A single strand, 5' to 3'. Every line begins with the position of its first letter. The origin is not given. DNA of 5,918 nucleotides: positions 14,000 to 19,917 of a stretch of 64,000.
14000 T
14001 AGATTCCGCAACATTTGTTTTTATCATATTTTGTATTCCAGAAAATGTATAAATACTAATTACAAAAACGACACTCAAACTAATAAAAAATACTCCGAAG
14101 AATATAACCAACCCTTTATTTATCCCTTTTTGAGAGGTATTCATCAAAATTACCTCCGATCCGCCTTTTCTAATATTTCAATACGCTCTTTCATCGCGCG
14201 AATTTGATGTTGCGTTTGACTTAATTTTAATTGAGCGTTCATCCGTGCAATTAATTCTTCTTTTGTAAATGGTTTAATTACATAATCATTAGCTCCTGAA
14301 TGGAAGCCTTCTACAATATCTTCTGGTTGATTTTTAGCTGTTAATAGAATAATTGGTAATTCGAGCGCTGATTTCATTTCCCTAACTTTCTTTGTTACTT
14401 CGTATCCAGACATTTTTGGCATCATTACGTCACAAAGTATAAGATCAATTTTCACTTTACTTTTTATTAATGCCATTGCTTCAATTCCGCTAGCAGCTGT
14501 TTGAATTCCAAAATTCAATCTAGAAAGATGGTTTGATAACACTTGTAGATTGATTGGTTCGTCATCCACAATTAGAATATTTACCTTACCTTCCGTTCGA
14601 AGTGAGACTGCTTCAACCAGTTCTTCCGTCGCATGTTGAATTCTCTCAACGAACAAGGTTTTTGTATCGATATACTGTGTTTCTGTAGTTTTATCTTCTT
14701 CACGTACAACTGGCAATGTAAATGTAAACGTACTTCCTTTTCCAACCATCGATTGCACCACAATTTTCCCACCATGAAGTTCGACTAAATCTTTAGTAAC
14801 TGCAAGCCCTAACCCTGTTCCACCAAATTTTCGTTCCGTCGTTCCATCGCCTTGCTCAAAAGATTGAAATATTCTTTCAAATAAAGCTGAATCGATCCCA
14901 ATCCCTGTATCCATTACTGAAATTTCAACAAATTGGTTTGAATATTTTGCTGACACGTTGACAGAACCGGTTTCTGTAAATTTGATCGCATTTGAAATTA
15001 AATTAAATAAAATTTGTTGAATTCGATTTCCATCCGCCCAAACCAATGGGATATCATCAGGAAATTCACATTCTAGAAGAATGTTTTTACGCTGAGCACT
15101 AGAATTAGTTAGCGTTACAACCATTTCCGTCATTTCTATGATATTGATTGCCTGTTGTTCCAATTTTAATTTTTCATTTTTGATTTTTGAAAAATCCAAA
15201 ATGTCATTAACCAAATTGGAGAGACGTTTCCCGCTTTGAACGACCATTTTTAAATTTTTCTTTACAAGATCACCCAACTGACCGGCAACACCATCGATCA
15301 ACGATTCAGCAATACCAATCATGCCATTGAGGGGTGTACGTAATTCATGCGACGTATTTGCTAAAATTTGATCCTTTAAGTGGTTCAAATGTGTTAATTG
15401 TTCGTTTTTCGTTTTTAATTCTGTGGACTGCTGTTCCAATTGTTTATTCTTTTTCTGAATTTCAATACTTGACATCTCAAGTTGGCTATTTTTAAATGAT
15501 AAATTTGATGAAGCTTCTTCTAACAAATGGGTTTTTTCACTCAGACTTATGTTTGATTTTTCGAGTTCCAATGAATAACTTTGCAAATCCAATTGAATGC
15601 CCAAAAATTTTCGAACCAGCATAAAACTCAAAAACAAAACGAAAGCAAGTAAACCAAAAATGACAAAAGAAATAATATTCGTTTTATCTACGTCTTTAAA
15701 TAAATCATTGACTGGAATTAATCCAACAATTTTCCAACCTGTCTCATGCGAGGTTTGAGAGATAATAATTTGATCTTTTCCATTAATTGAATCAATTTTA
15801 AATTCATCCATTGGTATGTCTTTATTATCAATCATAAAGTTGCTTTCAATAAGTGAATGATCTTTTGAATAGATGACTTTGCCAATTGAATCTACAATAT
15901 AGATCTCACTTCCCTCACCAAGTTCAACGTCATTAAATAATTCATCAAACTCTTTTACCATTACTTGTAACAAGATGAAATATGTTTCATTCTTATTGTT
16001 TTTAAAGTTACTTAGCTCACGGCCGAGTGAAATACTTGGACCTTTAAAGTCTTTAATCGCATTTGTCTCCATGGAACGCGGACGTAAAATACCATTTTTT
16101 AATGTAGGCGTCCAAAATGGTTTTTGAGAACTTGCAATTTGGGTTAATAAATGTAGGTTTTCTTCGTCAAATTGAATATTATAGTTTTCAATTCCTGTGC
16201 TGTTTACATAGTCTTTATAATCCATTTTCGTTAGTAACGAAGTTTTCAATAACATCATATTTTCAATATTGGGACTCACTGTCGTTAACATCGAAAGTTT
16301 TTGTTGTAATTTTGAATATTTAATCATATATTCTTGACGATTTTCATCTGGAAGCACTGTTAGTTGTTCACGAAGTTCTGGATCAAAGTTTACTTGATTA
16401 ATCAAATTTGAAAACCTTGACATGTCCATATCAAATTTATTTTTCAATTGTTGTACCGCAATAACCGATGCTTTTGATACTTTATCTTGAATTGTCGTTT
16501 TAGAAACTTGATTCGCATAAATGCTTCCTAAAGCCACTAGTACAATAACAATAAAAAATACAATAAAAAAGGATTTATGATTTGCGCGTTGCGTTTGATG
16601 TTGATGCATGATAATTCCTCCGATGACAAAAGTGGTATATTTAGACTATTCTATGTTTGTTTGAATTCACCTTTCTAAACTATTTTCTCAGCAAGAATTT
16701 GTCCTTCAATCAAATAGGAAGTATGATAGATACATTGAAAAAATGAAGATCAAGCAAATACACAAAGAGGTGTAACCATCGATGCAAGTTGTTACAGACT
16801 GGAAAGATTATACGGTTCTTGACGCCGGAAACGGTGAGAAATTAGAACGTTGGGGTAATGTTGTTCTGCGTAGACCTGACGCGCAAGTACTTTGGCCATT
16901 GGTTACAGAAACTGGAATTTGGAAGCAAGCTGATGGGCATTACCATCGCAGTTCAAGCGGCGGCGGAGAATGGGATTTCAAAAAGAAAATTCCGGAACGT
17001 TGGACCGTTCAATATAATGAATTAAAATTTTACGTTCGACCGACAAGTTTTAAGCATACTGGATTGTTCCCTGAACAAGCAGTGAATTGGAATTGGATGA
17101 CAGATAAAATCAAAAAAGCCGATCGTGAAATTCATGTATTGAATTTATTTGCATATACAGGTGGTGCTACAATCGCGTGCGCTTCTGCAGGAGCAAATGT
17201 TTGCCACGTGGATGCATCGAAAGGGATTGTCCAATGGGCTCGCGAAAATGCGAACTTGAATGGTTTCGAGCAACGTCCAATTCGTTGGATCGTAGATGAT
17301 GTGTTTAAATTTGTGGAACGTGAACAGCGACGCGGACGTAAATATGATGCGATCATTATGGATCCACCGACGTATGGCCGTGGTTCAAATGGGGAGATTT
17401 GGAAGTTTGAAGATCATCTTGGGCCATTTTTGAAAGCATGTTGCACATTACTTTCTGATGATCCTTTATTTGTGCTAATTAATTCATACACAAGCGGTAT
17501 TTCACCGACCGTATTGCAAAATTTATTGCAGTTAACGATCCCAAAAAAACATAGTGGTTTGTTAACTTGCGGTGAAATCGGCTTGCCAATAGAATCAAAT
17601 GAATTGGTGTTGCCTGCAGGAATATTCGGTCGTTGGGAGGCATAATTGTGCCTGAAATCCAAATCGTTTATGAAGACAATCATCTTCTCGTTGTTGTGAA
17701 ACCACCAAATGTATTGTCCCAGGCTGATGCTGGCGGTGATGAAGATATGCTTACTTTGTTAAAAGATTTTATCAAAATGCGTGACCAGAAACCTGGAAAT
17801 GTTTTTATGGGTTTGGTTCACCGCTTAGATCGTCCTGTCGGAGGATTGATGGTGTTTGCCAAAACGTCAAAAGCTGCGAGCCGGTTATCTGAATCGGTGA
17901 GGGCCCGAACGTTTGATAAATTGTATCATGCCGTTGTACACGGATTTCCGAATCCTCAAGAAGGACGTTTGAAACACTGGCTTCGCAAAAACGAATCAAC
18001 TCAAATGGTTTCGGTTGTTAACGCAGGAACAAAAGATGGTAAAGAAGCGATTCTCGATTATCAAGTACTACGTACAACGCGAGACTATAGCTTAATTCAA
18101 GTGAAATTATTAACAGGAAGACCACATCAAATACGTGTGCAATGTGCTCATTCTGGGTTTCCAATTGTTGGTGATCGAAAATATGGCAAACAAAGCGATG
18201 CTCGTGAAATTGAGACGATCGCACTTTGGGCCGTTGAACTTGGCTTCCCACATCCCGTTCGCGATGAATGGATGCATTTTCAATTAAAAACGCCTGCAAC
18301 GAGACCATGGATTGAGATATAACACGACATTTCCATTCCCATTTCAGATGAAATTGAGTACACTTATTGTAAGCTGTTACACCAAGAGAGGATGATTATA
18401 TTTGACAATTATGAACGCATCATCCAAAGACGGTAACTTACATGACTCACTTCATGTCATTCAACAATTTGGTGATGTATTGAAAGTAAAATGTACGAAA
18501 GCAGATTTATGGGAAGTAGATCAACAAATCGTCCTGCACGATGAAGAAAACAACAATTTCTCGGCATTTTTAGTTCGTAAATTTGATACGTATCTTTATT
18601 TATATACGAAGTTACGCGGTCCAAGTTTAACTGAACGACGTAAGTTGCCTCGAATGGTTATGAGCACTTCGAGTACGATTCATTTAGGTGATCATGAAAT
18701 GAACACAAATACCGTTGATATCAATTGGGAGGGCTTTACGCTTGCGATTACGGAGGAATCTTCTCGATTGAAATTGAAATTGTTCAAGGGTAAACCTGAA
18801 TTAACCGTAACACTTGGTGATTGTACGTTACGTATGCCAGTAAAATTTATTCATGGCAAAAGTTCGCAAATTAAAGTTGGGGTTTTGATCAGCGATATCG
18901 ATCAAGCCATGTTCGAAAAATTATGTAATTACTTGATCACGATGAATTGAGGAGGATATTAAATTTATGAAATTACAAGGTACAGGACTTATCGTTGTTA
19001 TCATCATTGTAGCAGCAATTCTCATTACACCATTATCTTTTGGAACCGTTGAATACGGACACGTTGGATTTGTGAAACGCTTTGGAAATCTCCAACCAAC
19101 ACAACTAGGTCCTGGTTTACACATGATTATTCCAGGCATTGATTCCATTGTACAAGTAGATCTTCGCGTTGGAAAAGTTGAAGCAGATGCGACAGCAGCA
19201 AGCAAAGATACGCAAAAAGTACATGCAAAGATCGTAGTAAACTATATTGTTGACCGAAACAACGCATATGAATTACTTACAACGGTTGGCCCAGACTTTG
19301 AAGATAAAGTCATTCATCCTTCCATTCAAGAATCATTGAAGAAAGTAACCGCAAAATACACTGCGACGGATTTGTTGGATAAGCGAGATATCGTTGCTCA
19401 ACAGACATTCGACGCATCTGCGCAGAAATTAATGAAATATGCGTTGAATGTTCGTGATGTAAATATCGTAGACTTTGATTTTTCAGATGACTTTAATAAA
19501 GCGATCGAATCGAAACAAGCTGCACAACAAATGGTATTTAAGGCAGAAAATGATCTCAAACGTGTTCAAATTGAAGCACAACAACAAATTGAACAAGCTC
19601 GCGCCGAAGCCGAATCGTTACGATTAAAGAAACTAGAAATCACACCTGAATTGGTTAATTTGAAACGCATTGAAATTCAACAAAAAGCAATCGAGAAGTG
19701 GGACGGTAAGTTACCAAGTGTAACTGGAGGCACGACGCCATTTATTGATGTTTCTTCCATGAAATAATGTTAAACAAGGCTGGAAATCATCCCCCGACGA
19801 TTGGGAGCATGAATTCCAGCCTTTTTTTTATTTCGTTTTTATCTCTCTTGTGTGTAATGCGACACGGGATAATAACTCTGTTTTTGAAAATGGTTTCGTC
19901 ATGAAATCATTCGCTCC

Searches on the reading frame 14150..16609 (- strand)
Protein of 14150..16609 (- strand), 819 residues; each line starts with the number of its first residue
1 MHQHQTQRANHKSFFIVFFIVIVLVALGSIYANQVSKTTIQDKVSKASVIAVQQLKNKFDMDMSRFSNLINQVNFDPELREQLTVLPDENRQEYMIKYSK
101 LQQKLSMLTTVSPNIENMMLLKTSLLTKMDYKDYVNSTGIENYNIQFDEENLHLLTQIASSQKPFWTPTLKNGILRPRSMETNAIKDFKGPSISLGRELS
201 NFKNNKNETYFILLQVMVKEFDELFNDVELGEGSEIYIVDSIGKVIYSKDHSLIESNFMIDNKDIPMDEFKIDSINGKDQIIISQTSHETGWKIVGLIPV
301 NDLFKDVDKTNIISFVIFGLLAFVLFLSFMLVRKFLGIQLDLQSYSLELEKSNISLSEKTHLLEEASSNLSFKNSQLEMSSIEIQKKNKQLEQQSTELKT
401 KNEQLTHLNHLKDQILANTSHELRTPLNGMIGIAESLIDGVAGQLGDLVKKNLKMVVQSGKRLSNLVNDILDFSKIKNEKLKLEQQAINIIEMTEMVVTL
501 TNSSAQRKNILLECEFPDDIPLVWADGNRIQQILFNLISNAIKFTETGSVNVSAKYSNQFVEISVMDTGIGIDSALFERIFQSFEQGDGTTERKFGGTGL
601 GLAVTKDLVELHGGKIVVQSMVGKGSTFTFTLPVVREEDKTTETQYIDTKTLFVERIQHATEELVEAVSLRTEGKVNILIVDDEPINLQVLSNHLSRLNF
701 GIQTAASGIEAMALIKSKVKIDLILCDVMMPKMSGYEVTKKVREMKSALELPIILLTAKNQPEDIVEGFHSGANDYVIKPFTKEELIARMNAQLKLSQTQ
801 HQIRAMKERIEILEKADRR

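Call 18: search_protein_families(library=pfam, proteins=[window:14150-16609:-], max_evalue=0.001)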
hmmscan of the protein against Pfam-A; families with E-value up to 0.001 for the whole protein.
window:14150-16609:- (819 aa): 4 families
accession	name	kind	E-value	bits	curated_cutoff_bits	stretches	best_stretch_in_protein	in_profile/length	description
PF02518.31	HATPase_c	-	2.2e-29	102.6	26.4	1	526-634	2-109/111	Histidine kinase-, DNA gyrase B-, and HSP90-like ATPase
PF00072.30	Response_reg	-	1.3e-28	99.8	30.2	1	678-790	1-110/111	Response regulator receiver domain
PF00512.31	HisKA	-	3.1e-18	66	26.9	1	412-478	2-65/66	His Kinase A (phospho-acceptor) domain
PF02743.24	dCache_1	-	3.1e-07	30.6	45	1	212-296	146-239/240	Cache domain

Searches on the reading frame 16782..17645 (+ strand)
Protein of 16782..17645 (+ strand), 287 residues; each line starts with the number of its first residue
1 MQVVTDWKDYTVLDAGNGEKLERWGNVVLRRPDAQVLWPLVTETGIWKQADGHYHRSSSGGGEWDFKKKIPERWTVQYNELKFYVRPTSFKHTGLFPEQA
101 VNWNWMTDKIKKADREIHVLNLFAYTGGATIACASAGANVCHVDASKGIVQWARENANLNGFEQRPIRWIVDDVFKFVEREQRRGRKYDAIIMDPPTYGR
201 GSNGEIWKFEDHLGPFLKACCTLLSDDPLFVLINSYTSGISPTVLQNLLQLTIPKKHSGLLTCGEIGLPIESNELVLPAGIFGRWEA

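Call 18: search_protein_families(library=pfam, proteins=[window:16782-17645:+], max_evalue=0.001)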
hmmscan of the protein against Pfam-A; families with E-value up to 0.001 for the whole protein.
window:16782-17645:+ (287 aa): 3 families
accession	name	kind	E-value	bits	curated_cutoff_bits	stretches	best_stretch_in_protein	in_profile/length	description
PF10672.15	Methyltrans_SAM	-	1.1e-18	68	27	1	66-202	78-210/286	S-adenosylmethionine-dependent methyltransferase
PF03602.21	Cons_hypoth95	-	6.2e-08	33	24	1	104-196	34-122/182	Conserved hypothetical protein 95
PF09445.16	Methyltransf_15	-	1.2e-06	28.6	22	1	119-201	4-85/165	RNA cap guanine-N2 methyltransferase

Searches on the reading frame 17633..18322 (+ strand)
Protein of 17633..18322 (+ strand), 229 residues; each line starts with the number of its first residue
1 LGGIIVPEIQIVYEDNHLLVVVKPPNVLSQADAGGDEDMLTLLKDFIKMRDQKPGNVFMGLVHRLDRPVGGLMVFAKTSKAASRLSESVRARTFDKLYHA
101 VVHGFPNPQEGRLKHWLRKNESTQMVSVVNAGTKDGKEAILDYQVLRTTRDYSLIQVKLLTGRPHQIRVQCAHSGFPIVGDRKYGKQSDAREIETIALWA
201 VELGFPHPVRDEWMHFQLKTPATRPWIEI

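Call 19: search_protein_families(library=pfam, proteins=[window:17633-18322:+], max_evalue=0.001)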
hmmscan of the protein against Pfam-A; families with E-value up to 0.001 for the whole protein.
window:17633-18322:+ (229 aa): 1 family
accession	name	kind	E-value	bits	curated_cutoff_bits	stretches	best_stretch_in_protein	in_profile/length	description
PF00849.27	PseudoU_synth_2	-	2.9e-32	112.4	26.8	1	17-173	1-152/152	RNA pseudouridylate synthase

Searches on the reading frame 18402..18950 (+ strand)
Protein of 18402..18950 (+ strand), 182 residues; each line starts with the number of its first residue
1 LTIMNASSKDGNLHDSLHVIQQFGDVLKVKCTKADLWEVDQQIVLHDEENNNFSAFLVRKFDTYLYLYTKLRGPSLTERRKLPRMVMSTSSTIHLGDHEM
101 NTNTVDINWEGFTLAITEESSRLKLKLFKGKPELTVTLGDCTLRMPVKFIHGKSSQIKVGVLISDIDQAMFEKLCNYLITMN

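Call 19: search_protein_families(library=pfam, proteins=[window:18402-18950:+], max_evalue=0.001)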
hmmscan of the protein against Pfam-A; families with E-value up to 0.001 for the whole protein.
window:18402-18950:+ (182 aa): 0 families

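Call 39: search_protein_families(library=ncbifam, proteins=[window:18402-18950:+], max_evalue=0.01)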
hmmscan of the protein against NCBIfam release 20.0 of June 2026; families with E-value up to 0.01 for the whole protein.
window:18402-18950:+ (182 aa): 0 families

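Call 55: search_protein_families(library=pfam, proteins=[window:18402-18950:+], max_evalue=0.05)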
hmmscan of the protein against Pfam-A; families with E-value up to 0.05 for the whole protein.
window:18402-18950:+ (182 aa): 1 family
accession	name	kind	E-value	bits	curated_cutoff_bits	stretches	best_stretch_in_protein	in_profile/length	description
PF07238.19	PilZ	-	0.014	16.2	22.5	1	78-178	1-100/102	PilZ domain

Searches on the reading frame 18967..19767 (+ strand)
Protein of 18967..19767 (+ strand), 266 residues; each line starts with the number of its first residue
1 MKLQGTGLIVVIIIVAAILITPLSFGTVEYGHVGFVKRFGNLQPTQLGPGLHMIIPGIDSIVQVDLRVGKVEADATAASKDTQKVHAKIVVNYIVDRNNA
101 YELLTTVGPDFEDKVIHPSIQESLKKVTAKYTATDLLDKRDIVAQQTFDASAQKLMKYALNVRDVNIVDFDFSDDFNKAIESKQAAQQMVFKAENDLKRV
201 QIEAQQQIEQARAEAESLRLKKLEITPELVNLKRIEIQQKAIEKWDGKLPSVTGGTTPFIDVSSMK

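Call 19: search_protein_families(library=pfam, proteins=[window:18967-19767:+], max_evalue=0.001)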
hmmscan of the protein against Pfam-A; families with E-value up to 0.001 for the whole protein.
window:18967-19767:+ (266 aa): 1 family
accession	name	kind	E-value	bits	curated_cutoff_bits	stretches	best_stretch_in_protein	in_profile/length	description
PF01145.31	Band_7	-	1.8e-31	110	23.6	1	28-215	3-176/176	SPFH domain / Band 7 family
